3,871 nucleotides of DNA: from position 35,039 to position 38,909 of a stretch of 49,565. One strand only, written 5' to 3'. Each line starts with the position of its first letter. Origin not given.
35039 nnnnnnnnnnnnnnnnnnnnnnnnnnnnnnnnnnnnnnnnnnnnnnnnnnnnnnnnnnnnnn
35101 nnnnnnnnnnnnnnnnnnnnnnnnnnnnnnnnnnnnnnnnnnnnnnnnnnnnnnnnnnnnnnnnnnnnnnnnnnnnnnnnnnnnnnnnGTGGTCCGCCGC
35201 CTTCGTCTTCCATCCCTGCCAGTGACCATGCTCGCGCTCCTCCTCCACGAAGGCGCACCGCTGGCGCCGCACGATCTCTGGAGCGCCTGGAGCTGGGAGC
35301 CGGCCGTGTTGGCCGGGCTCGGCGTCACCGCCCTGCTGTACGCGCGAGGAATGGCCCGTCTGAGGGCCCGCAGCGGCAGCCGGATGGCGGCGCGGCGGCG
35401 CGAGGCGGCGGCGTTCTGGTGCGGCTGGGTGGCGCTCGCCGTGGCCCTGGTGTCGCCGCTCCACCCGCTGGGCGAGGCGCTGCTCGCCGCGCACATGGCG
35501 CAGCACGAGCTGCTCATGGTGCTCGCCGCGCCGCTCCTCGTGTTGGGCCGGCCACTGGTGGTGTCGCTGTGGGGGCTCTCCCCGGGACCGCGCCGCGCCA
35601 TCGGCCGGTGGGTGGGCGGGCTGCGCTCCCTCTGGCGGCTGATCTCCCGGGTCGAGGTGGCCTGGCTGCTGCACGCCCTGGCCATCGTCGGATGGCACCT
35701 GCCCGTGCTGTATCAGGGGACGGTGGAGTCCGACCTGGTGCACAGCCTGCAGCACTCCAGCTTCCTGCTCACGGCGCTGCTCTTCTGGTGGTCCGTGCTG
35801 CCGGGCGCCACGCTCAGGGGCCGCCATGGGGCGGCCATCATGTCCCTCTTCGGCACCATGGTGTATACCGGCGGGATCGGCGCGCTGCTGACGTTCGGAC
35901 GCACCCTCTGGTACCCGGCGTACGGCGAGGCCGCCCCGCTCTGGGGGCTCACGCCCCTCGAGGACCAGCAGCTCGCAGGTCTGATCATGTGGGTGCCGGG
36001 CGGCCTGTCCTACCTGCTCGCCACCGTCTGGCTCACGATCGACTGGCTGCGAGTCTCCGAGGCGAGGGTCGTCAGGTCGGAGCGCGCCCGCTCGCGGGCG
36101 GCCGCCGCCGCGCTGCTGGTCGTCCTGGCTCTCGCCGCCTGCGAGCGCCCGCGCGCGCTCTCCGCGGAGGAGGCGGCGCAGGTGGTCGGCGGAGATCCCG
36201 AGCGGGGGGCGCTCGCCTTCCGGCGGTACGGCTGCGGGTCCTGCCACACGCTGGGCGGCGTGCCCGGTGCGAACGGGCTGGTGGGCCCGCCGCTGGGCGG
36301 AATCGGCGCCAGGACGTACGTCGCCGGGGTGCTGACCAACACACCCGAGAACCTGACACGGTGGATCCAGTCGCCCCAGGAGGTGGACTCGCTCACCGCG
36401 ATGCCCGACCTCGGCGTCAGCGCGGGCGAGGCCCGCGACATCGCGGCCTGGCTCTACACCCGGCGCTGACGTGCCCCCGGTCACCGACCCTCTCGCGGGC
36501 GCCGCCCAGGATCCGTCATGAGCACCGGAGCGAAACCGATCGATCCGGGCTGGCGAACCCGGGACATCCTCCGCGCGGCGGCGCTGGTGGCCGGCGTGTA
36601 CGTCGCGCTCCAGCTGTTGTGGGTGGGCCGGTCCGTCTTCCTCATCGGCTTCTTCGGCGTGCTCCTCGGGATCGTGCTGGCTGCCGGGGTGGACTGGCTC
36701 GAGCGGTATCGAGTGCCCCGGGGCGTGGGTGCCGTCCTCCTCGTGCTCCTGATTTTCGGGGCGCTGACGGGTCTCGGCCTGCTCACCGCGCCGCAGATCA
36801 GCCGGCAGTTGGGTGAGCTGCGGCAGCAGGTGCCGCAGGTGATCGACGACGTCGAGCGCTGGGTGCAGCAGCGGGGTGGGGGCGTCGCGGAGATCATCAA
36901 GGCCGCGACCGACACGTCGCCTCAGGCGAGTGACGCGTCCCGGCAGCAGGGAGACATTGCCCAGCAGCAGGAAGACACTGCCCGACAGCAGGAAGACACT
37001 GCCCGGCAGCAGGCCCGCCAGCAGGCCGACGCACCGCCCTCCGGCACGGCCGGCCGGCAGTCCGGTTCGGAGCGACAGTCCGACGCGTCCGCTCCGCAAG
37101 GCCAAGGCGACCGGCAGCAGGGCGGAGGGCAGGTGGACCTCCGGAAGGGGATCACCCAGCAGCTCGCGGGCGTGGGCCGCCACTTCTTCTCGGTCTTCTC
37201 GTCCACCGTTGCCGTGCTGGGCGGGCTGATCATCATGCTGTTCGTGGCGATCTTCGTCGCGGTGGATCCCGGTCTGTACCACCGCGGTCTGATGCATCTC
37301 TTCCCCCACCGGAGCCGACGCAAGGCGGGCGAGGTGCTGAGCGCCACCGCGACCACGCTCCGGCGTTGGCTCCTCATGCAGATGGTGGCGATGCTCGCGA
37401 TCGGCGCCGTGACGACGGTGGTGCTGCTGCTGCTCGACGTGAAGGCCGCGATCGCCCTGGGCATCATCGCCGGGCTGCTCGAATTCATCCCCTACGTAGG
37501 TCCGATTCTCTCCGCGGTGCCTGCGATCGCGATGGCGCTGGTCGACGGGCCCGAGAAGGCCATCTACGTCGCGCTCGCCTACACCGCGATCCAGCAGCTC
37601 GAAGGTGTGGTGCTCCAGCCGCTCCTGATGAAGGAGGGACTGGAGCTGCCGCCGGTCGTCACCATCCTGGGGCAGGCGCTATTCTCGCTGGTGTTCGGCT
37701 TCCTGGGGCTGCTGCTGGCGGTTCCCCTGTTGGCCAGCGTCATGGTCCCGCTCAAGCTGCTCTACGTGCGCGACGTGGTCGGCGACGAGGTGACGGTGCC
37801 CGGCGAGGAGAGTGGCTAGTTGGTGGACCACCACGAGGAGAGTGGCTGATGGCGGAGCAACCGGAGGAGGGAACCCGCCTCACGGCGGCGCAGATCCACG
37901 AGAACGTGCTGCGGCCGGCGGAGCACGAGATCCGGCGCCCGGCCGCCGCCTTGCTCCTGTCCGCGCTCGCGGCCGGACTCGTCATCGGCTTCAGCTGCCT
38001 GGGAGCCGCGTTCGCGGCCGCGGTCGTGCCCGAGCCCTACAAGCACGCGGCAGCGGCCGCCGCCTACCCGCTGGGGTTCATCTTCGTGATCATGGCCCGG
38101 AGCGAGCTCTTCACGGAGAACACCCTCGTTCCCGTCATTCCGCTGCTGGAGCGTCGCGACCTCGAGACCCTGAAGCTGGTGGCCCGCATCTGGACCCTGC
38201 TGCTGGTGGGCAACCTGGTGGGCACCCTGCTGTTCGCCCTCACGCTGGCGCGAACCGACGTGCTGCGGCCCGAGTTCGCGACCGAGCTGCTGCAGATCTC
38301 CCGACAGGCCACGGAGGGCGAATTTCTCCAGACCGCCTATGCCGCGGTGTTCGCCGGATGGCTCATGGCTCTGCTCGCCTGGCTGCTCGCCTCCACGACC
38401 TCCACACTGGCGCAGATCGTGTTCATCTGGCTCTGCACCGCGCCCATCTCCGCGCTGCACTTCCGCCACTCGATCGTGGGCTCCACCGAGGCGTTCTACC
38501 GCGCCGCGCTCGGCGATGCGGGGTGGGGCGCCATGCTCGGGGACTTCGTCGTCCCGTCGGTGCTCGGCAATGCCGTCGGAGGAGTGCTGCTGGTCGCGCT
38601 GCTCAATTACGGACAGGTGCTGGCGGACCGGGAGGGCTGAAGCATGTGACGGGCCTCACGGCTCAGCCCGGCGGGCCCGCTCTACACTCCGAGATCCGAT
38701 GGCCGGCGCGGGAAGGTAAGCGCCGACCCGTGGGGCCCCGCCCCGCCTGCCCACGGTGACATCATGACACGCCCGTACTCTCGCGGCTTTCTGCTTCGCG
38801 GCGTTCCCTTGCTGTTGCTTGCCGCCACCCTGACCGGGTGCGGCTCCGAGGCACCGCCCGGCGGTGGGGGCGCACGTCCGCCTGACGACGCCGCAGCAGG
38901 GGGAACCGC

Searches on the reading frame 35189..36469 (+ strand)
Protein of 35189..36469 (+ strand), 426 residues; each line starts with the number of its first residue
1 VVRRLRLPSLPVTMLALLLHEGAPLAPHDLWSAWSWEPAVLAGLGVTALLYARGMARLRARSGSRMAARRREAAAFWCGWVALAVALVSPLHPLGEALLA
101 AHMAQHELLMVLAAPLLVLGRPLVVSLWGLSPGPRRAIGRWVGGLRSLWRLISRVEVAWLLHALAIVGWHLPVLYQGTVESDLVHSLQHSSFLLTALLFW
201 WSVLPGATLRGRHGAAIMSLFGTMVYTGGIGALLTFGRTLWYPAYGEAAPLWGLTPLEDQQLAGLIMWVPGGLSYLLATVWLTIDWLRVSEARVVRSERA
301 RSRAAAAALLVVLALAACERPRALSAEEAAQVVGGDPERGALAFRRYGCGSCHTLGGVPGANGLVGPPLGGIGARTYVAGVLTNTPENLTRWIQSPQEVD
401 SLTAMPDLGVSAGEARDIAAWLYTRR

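Call 3: search_protein_families(library=pfam, proteins=[window:35189-36469:+], max_evalue=0.01)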
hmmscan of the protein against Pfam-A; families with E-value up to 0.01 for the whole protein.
window:35189-36469:+ (426 aa): 3 families
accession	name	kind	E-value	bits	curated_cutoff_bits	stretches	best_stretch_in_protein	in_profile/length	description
PF09678.15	Caa3_CtaG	-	5.3e-56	190.1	27.7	1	50-288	2-236/237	Cytochrome c oxidase caa3 assembly factor (Caa3_CtaG)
PF13442.11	Cytochrome_CBB3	-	0.0016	19.2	27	1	337-422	3-68/68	Cytochrome C oxidase, cbb3-type, subunit III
PF00034.26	Cytochrom_C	-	0.0022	19.7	21.3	1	338-423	2-87/90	Cytochrome c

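Call 66: search_protein_families(library=pfam, proteins=[window:35225-36469:+], max_evalue=0.001)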
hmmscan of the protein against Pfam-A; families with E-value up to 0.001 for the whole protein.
window:35225-36469:+ (414 aa): 1 family
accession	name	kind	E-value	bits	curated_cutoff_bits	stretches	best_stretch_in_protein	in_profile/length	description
PF09678.15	Caa3_CtaG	-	5.1e-56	190.1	27.7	1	38-276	2-236/237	Cytochrome c oxidase caa3 assembly factor (Caa3_CtaG)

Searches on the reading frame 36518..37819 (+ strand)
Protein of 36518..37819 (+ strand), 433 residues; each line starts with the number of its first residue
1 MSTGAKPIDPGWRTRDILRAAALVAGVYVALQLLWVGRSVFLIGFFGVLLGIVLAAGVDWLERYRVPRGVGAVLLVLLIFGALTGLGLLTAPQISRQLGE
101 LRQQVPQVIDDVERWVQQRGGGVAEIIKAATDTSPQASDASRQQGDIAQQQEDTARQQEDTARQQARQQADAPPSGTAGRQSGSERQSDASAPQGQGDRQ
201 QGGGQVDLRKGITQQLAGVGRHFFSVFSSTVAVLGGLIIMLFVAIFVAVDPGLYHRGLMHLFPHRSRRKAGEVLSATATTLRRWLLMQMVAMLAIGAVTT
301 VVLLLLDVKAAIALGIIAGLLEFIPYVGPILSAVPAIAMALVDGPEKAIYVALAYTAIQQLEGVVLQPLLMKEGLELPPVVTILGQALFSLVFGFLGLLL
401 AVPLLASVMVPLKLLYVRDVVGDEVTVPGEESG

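Call 3: search_protein_families(library=pfam, proteins=[window:36518-37819:+], max_evalue=0.01)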
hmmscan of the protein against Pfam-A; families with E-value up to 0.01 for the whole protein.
window:36518-37819:+ (433 aa): 2 families
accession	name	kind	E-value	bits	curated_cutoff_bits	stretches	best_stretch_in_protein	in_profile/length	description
PF01594.21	AI-2E_transport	-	1.2e-55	189.5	34.3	2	212-408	118-319/327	AI-2E family transporter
PF03929.21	PepSY_TM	-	0.0029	17.9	28.8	1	70-171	7-100/295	PepSY-associated TM region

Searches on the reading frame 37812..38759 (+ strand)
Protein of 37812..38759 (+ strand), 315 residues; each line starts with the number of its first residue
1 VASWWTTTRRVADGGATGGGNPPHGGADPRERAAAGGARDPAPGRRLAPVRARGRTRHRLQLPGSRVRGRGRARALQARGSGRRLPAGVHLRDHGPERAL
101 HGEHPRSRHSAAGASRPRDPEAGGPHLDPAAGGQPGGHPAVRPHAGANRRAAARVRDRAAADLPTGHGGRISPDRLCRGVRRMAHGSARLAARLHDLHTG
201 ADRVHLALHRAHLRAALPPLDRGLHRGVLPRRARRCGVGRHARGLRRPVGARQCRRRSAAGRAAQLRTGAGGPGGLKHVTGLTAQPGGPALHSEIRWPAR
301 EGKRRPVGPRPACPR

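Call 3: search_protein_families(library=pfam, proteins=[window:37812-38759:+], max_evalue=0.01)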
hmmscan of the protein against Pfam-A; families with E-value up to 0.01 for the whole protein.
window:37812-38759:+ (315 aa): 0 families

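Call 5: search_protein_families(library=ncbifam, proteins=[window:37812-38759:+], max_evalue=0.01)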
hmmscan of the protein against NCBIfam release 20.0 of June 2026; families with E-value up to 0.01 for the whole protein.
window:37812-38759:+ (315 aa): 0 families

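Call 66: search_protein_families(library=pfam, proteins=[window:37849-38640:+], max_evalue=0.001)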
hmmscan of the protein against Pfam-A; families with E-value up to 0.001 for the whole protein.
window:37849-38640:+ (263 aa): 1 family
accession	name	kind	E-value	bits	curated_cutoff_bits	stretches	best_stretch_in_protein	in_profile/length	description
PF01226.23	Form_Nir_trans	-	6.2e-52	176.8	34.6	1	15-254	1-239/240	Formate/nitrite transporter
